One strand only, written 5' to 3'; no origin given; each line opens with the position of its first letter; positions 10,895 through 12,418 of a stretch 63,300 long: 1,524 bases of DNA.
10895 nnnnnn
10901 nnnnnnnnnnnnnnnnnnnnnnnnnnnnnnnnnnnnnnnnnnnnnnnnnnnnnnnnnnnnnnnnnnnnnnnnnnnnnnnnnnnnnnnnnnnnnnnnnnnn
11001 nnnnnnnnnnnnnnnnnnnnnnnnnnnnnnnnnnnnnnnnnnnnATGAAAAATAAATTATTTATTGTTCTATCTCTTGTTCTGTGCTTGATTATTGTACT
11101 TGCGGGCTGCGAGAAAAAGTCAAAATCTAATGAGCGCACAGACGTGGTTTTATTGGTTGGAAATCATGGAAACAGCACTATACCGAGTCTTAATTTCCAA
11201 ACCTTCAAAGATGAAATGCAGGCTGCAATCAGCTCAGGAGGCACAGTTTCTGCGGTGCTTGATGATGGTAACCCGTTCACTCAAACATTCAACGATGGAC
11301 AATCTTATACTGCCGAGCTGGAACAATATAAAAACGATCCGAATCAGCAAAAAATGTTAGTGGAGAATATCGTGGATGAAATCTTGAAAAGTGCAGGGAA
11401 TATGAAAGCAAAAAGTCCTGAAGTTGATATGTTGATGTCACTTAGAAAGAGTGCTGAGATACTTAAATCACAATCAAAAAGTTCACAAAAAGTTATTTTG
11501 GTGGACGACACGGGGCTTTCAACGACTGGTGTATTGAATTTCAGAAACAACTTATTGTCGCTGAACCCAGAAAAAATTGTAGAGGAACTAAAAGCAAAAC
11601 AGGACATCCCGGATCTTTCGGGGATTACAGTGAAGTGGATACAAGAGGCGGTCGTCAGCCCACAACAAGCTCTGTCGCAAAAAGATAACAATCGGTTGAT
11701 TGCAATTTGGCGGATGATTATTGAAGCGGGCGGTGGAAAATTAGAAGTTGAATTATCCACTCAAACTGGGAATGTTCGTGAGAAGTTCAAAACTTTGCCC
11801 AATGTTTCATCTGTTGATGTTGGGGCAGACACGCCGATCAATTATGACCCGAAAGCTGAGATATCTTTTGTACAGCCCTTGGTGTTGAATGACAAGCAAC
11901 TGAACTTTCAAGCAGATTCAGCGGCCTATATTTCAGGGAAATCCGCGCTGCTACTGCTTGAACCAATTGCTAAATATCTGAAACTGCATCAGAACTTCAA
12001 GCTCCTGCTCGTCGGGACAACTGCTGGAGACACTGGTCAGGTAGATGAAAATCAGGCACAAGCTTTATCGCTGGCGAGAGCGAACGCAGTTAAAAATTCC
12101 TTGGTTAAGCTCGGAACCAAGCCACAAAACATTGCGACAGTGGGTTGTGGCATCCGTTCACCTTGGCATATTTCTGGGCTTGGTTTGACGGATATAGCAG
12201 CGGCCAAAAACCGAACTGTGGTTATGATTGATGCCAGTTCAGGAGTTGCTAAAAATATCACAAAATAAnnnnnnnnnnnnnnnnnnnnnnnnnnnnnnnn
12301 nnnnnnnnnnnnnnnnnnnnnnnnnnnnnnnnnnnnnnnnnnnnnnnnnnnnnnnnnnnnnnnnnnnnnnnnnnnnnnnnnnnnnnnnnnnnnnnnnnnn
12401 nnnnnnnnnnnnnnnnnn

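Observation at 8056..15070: AT-rich ~7-kb island replacing the 3' end of one surface-protein gene and the 5' end of another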

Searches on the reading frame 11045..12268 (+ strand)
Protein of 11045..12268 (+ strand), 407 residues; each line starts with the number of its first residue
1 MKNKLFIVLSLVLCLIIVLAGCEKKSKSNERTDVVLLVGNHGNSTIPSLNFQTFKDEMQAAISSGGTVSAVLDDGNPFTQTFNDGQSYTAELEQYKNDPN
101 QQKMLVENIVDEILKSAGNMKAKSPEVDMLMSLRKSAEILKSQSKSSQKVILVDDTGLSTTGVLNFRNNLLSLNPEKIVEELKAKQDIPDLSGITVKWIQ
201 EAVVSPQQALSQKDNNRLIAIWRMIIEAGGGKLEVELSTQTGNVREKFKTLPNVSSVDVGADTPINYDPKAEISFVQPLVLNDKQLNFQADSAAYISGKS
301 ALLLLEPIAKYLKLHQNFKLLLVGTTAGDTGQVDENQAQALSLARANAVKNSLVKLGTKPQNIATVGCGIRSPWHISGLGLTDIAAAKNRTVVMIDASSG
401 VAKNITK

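Call 4: search_protein_families(library=pfam, max_evalue=0.1, proteins=[window:11045-12268:+])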
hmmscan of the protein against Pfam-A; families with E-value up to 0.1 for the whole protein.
window:11045-12268:+ (407 aa): 2 families
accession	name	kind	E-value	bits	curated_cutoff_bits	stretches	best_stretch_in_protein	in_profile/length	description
PF00691.25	OmpA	-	4.9e-09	36.9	27.2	1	304-371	16-82/98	OmpA family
PF09476.15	Pilus_CpaD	-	0.041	14.1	31.1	0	203-257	45-99/200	Pilus biogenesis CpaD protein (pilus_cpaD)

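Call 5: search_protein_families(library=ncbifam, max_evalue=0.1, proteins=[window:11045-12268:+])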
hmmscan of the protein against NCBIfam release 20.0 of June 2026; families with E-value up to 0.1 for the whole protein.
window:11045-12268:+ (407 aa): 18 families
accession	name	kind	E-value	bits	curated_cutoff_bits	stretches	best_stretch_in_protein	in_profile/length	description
NF053611.1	YiaD_Gzip_OmpA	equivalog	1.6e-08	34.5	175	1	284-375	102-188/206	YiaD family glycine zipper/OmpA-like lipoprotein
NF053585.1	OMP_LP_YfiB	equivalog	1.4e-07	31.5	128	1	327-395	96-159/163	outer membrane lipoprotein YfiB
NF053612.1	anchor_PA1041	equivalog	8.3e-07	29.2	250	1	270-374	116-216/236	PA1041 family peptidoglycan-binding anchor lipoprotein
TIGR02802.1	Pal_lipo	equivalog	3.7e-06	27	125.35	1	304-394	18-102/104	peptidoglycan-associated lipoprotein Pal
NF053613.1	OMP_toxin_LptF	equivalog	1.1e-05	25.2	400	1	305-373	160-225/256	lipotoxin F family OmpA-related lipoprotein LptF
NF047620.1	FlgprotMotYVib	equivalog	2.7e-05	24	400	1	300-394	175-264/271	flagellar protein MotY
TIGR03350.1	type_VI_ompA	equivalog_domain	0.00018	21.4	139.8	1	303-374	47-118/137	type VI secretion system protein TssL, long form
NF047653.1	OMPLoa22Lepto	equivalog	0.00097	18.8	300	1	340-393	129-177/183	OmpA family outer membrane lipoprotein Loa22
TIGR03789.1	pdsO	hypoth_equivalog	0.0019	17.9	152.2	1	305-372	158-222/243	sortase-associated OmpA-like protein PdsO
NF045787.1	OmpABordt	equivalog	0.0032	17.2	200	1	323-391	122-184/194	outer membrane protein OmpA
NF008067.1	PRK10802.1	equivalog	0.0034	17.2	261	1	304-395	85-170/171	peptidoglycan-associated lipoprotein Pal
NF007804.1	PRK10510.1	equivalog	0.0034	16.8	307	1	287-392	115-212/219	OmpA family lipoprotein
NF047726.1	AutTranAdhPGAsTpgA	equivalog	0.0091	15.2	350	1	303-365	173-233/268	trimeric autotransporter adhesin/peptidogylcan-associated protein TpgA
NF033763.1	exchanger_TraB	exception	0.01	13.8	700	1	284-373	392-477/522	outer membrane exchange protein TraB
NF033894.1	Eex_IncN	subfamily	0.011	15.6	33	1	3-29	1-25/65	EexN family lipoprotein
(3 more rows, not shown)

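Call 6: search_protein_families(library=padloc, max_evalue=0.1, proteins=[window:11045-12268:+])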
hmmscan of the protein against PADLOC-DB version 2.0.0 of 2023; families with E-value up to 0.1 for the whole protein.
window:11045-12268:+ (407 aa): 0 families

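Call 7: search_protein_families(library=phrogs, max_evalue=0.1, proteins=[window:11045-12268:+])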
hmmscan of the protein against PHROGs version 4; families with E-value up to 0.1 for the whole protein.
window:11045-12268:+ (407 aa): 2 families
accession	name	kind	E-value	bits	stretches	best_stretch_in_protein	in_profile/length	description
phrog_25518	-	unknown function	1.9e-05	24.8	1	271-373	400-502/526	-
phrog_7897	-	unknown function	8.5e-05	23.1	1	296-392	227-317/327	-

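Call 14: find_encoding_contigs(protein=window:11045-12268:+, flank=10000, max_places=10)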
Protein window:11045-12268:+ (407 aa): no gene with exactly this product is on record in the collection.

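Call 22: find_homologous_proteins(query=window:11045-12268:+)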
Query window:11045-12268:+ (407 aa): 98 proteins with E <= 0.001 among 8000 candidates.
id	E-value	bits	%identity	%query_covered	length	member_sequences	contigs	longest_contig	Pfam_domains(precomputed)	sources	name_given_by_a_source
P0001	6.8e-255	863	99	100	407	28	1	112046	PF00691.26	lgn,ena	-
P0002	1.8e-108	381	47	98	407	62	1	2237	PF00691.26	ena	-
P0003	3.4e-72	262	40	100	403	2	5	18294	PF00691.26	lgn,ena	-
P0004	8.8e-70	254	38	100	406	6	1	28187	PF00691.26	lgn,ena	-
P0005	1.5e-67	246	39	100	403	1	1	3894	PF00691.26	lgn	-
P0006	1.4e-65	240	37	98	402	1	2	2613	PF00691.26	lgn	-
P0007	4.3e-65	238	38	100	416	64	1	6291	PF00691.26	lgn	-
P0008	6.3e-65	238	37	99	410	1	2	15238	PF00691.26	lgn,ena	-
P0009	1.6e-64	236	36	100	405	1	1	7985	PF00691.26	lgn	-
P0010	4.2e-63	232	37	98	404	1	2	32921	PF00691.26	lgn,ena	-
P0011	1.2e-62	230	37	99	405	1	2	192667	PF00691.26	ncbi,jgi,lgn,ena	-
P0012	1.0e-61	227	37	98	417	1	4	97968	PF00691.26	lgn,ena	-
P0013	1.9e-60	223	38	99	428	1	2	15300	PF00691.26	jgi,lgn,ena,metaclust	metaclust:\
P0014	8.9e-60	221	36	99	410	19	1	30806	PF00691.26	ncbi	-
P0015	9.3e-60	221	36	99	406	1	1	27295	PF00691.26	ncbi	-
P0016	1.7e-59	220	36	99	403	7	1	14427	PF00691.26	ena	-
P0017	2.2e-59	220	37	95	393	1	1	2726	PF00691.26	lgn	-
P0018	2.4e-59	219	38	99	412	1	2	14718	PF00691.26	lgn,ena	-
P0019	2.4e-59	219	36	98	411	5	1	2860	PF00691.26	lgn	-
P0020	2.5e-59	219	36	99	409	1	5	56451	PF00691.26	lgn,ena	-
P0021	3.0e-59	219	36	99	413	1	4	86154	PF00691.26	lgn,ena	-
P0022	3.9e-59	219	36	99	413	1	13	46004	PF00691.26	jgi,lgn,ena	-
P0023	4.0e-59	219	36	99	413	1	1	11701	PF00691.26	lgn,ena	-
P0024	4.2e-59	219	36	99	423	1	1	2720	PF00691.26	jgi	-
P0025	7.0e-59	218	37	98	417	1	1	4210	PF00691.26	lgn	-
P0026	8.8e-59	218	38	96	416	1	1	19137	PF00691.26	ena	-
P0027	9.4e-59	217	37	99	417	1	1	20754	PF00691.26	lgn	-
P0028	2.1e-58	216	37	99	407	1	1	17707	PF00691.26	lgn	-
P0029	2.4e-58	216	36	94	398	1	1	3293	PF00691.26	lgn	-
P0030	2.8e-58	216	36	99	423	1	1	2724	PF00691.26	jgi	-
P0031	2.9e-58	216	36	100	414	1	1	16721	PF00691.26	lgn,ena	-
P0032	3.1e-58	216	37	99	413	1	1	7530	PF00691.26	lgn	-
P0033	3.8e-58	215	37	99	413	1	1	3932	PF00691.26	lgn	-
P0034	3.9e-58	215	37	100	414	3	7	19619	PF00691.26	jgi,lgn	jgi:outer membrane protein OmpA-like peptidoglycan-associated protein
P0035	4.1e-58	215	37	99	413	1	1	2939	PF00691.26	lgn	-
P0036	4.1e-58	215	39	76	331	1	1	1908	PF00691.26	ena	-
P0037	8.3e-58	214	37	99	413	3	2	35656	PF00691.26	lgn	-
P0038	8.8e-58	214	36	99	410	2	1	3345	PF00691.26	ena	-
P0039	9.7e-58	214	37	99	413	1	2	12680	PF00691.26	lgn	-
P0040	1.1e-57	214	36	99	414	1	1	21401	PF00691.26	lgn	-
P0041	1.2e-57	214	36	99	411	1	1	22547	PF00691.26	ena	-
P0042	1.5e-57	214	37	95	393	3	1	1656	PF00691.26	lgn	-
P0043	1.8e-57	213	36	99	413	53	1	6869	PF00691.26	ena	-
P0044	2.1e-57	213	36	99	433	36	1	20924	PF00691.26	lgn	-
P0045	2.3e-57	213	36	100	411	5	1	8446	PF00691.26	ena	-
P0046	4.4e-57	212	37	99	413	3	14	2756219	PF00691.26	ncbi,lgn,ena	-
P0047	6.7e-57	211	37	98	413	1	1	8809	PF00691.26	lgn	-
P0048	8.8e-57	211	37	99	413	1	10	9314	PF00691.26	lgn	-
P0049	9.9e-57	211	35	98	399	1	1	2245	PF00691.26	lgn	-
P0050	1.2e-56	211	36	95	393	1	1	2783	PF00691.26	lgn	-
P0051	1.3e-56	210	35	99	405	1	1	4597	PF00691.26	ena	-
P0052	1.8e-56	210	37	100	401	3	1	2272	PF00691.26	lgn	-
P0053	2.0e-56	210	36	99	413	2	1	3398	PF00691.26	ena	-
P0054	3.8e-56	209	36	99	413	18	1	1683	PF00691.26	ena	-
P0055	4.9e-56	209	35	99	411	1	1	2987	PF00691.26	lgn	-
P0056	4.9e-56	209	36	100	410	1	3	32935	PF00691.26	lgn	-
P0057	6.0e-56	208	36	99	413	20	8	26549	PF00691.26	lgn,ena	-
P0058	6.5e-56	208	35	97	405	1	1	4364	PF00691.26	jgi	jgi:Outer membrane protein and related peptidoglycan-associated (lipo)proteins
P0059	7.1e-56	208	36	99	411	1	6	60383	PF00691.26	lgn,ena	-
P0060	8.1e-56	208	34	98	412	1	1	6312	PF00691.26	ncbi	-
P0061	1.5e-55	207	36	99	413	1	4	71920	PF00691.26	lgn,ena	-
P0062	1.5e-55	207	34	100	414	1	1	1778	PF00691.26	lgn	-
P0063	3.9e-55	206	36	100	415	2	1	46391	PF00691.26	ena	-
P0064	7.6e-55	205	36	99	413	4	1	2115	PF00691.26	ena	-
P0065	4.6e-54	202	36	99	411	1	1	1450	PF00691.26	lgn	-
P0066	4.9e-54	202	35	99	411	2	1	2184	PF00691.26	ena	-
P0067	7.9e-54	201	36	100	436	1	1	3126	PF00691.26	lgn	-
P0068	1.3e-53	201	35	99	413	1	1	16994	PF00691.26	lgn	-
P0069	3.8e-53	199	42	70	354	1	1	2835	PF00691.26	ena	-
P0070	4.5e-53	199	35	95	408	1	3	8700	PF00691.26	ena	-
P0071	1.1e-52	197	34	100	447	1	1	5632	PF00691.26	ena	-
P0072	3.5e-52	196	34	98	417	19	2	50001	PF00691.26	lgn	-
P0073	2.0e-51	193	34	99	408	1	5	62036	PF00691.26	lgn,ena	-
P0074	2.0e-51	193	35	97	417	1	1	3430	PF00691.26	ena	-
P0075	4.4e-51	192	35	98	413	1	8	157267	PF00691.26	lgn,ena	-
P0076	2.7e-50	190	35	97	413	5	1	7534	PF00691.26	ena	-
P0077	3.4e-50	189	33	99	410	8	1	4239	PF00691.26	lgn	-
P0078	2.4e-49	187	34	92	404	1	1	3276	PF00691.26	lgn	-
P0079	2.5e-49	186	41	67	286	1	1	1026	PF00691.26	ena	-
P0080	1.1e-48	184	33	99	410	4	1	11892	PF00691.26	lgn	-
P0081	5.4e-48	182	44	63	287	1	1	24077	PF00691.26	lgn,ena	-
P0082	3.9e-45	173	32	100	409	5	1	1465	PF00691.26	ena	-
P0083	6.3e-45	172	35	84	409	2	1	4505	PF00691.26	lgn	-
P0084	2.6e-44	170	33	100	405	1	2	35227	PF00691.26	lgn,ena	-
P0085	4.2e-44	169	32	100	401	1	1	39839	PF00691.26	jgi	jgi:flagellar motor protein MotB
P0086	7.2e-43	165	33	97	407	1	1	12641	PF00691.26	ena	-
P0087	5.7e-41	159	35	96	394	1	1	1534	PF00691.26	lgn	-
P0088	1.9e-37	147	29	93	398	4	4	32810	PF00691.26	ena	-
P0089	2.3e-34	137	27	88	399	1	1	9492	PF00691.26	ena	-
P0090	7.7e-33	132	28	88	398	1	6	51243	PF00691.26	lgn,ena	-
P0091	2.9e-30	124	32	97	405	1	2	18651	PF00691.26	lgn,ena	-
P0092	6.2e-25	106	30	95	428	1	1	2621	PF00691.26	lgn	-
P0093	2.4e-22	98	28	97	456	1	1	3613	PF00691.26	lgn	-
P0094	3.8e-21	94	28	99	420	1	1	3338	PF00691.26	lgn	-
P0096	2.7e-19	88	27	99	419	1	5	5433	PF00691.26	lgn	-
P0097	2.1e-18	85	30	88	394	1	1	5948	PF00691.26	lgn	-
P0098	5.7e-15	73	29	63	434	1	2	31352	PF00691.26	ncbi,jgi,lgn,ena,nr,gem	ncbi:MAG: hypothetical protein FWC09_10205 [Lachnospiraceae bacterium]|nr:hypothetical protein [Lach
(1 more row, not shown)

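Call 23: find_encoding_contigs(protein=P0001, flank=10000, max_places=4)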
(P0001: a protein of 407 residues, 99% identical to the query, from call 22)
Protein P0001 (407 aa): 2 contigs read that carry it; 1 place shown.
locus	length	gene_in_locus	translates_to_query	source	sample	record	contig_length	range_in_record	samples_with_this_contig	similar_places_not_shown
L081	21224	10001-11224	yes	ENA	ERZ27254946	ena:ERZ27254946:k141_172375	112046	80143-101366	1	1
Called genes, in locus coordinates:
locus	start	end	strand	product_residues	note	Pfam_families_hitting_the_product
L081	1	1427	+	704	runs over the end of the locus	PF01555:N6_N4_Mtase, PF18273:T3RM_EcoP15I_C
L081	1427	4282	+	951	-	PF04851:ResIII, PF00270:DEAD (faint), PF19778:RE_endonuc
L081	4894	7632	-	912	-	PF00931:NB-ARC (weak)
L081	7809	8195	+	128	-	-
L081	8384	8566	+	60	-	-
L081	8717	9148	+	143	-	-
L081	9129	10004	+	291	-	-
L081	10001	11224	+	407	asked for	PF00691:OmpA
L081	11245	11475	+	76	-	-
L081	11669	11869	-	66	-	-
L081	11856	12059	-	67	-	-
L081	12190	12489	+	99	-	-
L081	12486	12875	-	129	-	-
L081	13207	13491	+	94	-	-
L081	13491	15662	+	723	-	PF02534:T4SS-DNA_transf, PF10412:TrwB_AAD_bind (weak)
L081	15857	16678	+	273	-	PF13814:Replic_Relax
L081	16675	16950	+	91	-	-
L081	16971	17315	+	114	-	-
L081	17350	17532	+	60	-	PF16468:DUF5049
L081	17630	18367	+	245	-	PF01555:N6_N4_Mtase (weak), PF05063:MT-A70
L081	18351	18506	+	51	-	-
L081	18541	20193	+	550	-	PF00239:Resolvase, PF07508:Recombinase, PF13408:Zn_ribbon_recom (weak), PF14287:DUF4368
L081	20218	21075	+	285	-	PF00005:ABC_tran, PF02463:SMC_N, PF13304:AAA_21 (faint), PF27471:EcfA1_C (weak)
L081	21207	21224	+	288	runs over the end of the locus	PF02463:SMC_N (weak), PF00005:ABC_tran, PF13175:AAA_15 (faint), PF13555:AAA_29 (faint), PF13304:AAA_21 (weak)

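Call 24: find_encoding_contigs(protein=P0046, flank=8000, max_places=4)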
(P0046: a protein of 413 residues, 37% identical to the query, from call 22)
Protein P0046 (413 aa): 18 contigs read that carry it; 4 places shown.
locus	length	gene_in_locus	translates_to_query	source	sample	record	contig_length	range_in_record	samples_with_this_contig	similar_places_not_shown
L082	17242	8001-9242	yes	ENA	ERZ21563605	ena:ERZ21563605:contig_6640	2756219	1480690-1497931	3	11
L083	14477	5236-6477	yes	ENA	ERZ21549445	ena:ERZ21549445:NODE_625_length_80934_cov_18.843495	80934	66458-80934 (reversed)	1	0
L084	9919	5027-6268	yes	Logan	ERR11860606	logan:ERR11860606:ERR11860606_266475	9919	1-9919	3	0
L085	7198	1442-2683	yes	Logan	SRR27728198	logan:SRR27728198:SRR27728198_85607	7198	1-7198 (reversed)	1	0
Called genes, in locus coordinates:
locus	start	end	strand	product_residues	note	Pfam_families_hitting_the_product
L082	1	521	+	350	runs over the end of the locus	PF10117:McrBC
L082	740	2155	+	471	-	PF02796:HTH_7 (weak), PF00665:rve (weak), PF22483:Mu-transpos_C_2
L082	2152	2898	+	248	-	PF01695:IstB_IS21, PF00308:Bac_DnaA (weak)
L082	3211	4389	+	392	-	-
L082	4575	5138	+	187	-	PF02534:T4SS-DNA_transf, PF10412:TrwB_AAD_bind (weak), PF12696:TraG-D_C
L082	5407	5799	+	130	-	-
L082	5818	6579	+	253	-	-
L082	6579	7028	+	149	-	-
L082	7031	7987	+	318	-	-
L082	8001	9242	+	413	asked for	PF00691:OmpA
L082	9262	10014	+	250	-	PF13930:Endonuclea_NS_2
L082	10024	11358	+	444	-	PF10412:TrwB_AAD_bind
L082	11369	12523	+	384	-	-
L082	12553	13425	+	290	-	PF01435:Peptidase_M48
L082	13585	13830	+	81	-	-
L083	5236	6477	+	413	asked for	PF00691:OmpA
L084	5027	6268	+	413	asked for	PF00691:OmpA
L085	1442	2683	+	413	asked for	PF00691:OmpA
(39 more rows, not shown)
